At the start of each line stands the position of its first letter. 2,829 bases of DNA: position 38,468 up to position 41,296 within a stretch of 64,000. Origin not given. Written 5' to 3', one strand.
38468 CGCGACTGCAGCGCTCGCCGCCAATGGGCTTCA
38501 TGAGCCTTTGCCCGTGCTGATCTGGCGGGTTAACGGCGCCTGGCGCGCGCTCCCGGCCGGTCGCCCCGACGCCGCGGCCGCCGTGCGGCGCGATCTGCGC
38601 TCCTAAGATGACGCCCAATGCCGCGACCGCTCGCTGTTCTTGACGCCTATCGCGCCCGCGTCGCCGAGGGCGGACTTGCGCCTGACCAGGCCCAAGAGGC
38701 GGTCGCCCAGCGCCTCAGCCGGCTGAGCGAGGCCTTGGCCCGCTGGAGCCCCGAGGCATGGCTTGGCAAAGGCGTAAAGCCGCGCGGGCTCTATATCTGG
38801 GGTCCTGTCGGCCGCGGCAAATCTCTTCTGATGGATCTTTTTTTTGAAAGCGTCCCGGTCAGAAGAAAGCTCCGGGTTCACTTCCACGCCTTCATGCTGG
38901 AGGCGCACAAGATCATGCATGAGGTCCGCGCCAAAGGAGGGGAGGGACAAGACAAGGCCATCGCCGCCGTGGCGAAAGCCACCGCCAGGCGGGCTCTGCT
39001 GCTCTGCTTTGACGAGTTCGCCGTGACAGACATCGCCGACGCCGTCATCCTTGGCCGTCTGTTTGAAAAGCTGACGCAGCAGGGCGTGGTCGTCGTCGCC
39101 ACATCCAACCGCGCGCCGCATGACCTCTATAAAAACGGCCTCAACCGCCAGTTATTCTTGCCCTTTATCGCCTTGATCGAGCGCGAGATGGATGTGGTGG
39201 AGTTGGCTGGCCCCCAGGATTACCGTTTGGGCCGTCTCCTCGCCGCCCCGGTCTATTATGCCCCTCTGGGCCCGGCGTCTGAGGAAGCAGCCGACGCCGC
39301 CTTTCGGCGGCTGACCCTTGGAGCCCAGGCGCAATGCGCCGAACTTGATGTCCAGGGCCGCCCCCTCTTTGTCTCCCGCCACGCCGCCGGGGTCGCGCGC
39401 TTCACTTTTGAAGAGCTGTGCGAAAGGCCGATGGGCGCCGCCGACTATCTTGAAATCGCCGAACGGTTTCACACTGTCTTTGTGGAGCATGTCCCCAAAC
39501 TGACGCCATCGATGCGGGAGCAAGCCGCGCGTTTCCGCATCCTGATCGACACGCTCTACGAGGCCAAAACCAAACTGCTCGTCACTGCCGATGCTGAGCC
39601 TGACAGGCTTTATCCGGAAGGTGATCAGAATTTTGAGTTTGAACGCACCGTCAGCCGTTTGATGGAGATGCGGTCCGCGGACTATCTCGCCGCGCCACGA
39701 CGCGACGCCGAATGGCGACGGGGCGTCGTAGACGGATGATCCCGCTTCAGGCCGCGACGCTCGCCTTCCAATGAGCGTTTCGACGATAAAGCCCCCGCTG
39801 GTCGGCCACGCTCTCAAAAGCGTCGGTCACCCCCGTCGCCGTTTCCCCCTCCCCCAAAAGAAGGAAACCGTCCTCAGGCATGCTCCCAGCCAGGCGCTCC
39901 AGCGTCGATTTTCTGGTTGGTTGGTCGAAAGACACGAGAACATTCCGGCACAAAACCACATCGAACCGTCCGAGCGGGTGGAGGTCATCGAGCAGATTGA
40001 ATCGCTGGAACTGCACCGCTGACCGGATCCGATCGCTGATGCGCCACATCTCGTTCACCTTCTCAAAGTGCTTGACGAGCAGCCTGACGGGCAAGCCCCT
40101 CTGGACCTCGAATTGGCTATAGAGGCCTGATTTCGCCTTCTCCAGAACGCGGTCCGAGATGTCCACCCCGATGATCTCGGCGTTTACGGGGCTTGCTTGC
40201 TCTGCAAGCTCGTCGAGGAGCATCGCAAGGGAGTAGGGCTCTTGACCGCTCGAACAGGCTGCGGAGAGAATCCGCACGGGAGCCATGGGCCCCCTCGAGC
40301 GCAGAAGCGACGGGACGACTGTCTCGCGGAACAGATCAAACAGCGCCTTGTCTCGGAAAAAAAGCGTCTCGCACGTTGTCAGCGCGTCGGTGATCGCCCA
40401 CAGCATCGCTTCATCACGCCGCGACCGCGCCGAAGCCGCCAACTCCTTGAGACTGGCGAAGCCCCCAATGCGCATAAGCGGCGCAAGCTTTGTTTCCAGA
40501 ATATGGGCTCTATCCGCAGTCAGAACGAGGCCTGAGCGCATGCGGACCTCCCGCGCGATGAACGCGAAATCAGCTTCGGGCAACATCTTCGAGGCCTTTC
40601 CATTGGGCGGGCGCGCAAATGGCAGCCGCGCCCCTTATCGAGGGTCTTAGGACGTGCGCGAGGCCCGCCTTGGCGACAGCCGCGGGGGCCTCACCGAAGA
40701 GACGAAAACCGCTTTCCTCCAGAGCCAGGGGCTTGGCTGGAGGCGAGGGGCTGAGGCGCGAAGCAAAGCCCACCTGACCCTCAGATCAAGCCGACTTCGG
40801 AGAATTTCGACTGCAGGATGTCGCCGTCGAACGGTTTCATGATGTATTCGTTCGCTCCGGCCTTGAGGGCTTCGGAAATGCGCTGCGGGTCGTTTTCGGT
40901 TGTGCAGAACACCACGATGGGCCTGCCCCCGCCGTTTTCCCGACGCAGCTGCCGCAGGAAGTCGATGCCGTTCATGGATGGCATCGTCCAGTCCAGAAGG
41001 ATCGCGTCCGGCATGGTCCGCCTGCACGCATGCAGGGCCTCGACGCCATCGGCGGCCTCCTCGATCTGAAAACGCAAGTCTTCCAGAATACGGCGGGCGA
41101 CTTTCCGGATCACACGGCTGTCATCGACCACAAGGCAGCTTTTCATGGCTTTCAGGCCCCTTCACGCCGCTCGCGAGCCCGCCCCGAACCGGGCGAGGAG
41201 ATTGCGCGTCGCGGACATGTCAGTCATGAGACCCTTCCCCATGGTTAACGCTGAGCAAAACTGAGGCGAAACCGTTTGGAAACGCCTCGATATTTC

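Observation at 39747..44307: ChpT-type phosphotransferase in line with a CheA-REC hybrid kinase, CheY and CheR, with no CheW, CheB or MCP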

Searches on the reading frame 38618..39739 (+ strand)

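Call 10: search_protein_families(library=pfam, proteins=[window:38618-39739:+], max_evalue=0.001)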
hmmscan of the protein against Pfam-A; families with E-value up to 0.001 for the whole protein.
window:38618-39739:+ (373 aa): 1 family
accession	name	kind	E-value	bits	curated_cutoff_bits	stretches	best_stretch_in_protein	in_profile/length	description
PF03969.22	AFG1_ATPase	-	2.6e-116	389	27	1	9-358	5-359/361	AFG1-like ATPase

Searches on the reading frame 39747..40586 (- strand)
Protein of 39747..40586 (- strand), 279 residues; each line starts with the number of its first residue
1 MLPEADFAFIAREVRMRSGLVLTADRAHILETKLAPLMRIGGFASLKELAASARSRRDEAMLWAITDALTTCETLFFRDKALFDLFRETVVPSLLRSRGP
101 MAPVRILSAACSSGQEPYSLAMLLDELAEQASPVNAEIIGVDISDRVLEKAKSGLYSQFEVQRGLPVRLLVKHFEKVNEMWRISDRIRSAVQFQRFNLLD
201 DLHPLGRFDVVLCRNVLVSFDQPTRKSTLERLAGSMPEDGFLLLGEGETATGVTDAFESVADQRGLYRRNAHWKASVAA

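Call 3: search_protein_families(library=pfam, proteins=[window:39747-40586:-], max_evalue=0.01)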
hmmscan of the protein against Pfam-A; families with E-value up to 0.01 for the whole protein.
window:39747-40586:- (279 aa): 7 families
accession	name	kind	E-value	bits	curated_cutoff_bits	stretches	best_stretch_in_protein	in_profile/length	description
PF01739.24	CheR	-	1.1e-53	182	27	1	73-263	2-192/195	CheR methyltransferase, SAM binding domain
PF08242.18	Methyltransf_12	-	7.8e-07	30.2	30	1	123-242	10-98/98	Methyltransferase domain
PF13489.12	Methyltransf_23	-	1.1e-05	25.7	27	1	124-246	37-118/164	Methyltransferase domain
PF13649.12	Methyltransf_25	-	2e-05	25.6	27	0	123-155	11-41/97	Methyltransferase domain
PF03705.20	CheR_N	-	4.4e-05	23.5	27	1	5-51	1-47/53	CheR methyltransferase, all-alpha domain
PF13847.12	Methyltransf_31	-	5.5e-05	23.3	27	1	106-240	7-105/145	Methyltransferase domain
PF08241.18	Methyltransf_11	-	0.0021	19.1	21.2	0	131-242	18-93/95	Methyltransferase domain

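Call 4: search_protein_families(library=ncbifam, proteins=[window:39747-40586:-], max_evalue=0.01)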
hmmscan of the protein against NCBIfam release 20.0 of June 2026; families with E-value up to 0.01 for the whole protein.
window:39747-40586:- (279 aa): 3 families
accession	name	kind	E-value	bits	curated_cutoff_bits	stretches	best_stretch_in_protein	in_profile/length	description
NF007902.0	PRK10611.1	equivalog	4.3e-32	111.5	435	1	2-257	22-273/287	protein-glutamate O-methyltransferase CheR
TIGR04345.1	ovoA_Cterm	equivalog_domain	0.0012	18.4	170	1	136-245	64-170/242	putative 4-mercaptohistidine N1-methyltransferase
TIGR02021.1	BchM-ChlM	equivalog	0.002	17.6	158.9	0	191-235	105-146/218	magnesium protoporphyrin IX methyltransferase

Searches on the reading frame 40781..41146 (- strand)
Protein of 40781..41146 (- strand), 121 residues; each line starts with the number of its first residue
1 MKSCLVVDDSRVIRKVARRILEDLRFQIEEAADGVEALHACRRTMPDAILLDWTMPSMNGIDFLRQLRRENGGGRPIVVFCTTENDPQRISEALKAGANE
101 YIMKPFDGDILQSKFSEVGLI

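Call 3: search_protein_families(library=pfam, proteins=[window:40781-41146:-], max_evalue=0.01)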
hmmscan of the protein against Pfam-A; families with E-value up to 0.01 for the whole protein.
window:40781-41146:- (121 aa): 1 family
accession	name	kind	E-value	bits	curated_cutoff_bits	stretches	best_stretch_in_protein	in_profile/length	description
PF00072.30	Response_reg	-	5.3e-29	101.1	30.2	1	5-113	2-108/111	Response regulator receiver domain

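Call 4: search_protein_families(library=ncbifam, proteins=[window:40781-41146:-], max_evalue=0.01)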
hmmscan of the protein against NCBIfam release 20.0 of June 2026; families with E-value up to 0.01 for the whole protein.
window:40781-41146:- (121 aa): 100 families (the best 25 are shown)
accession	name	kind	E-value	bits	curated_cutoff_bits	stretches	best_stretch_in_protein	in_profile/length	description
NF041367.1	CheY_Halo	equivalog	8.4e-22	77.7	200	1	5-111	2-106/114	chemotaxis protein CheY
NF041733.1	resp_reg_CseB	equivalog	2e-21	76.4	350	1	3-114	2-110/228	two-component system response regulator CseB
TIGR02154.1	PhoB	equivalog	6.4e-21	74.7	296.2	1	3-113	4-114/226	phosphate regulon transcriptional regulator PhoB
NF001965.0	PRK00742.1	subfamily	6.6e-21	74.9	293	1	4-108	6-111/357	chemotaxis-specific protein-glutamate methyltransferase CheB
NF007901.0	PRK10610.1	equivalog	8.5e-21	74.4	189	1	4-117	8-122/129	chemotaxis response regulator CheY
NF040689.1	MtrAB_MtrA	equivalog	3.8e-20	72.2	300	1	5-111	2-105/219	MtrAB system response regulator MtrA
NF007969.0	PRK10693.1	equivalog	4.5e-19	68.7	329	1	2-106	8-110/337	two-component system response regulator RssB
NF045944.1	ResRegRpaBCyano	equivalog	8.7e-19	67.8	330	1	5-114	1-107/229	response regulator transcription factor RpaB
NF008469.0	PRK11361.1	equivalog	7.9e-18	64.4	714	1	2-111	5-112/461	acetoacetate metabolism transcriptional regulator AtoC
NF007935.0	PRK10651.1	equivalog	1.2e-17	63.9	250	1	3-112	8-117/216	two-component system response regulator NarL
NF011896.0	PRK15369.1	equivalog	1.4e-17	64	242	1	3-112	5-114/211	two component system response regulator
NF009206.0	PRK12555.1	subfamily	3e-17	62.6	342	1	5-107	4-107/340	chemotaxis-specific protein-glutamate methyltransferase CheB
TIGR01818.1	ntrC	equivalog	1.1e-16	60.7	558.6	1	5-109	2-104/463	nitrogen regulation protein NR(I)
NF007546.0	PRK10161.1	equivalog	3.7e-16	59.4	471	1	3-113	4-114/229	phosphate response regulator transcription factor PhoB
NF007135.0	PRK09581.1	equivalog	5.2e-16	58.5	474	1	4-111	5-112/457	PleD family two-component system response regulator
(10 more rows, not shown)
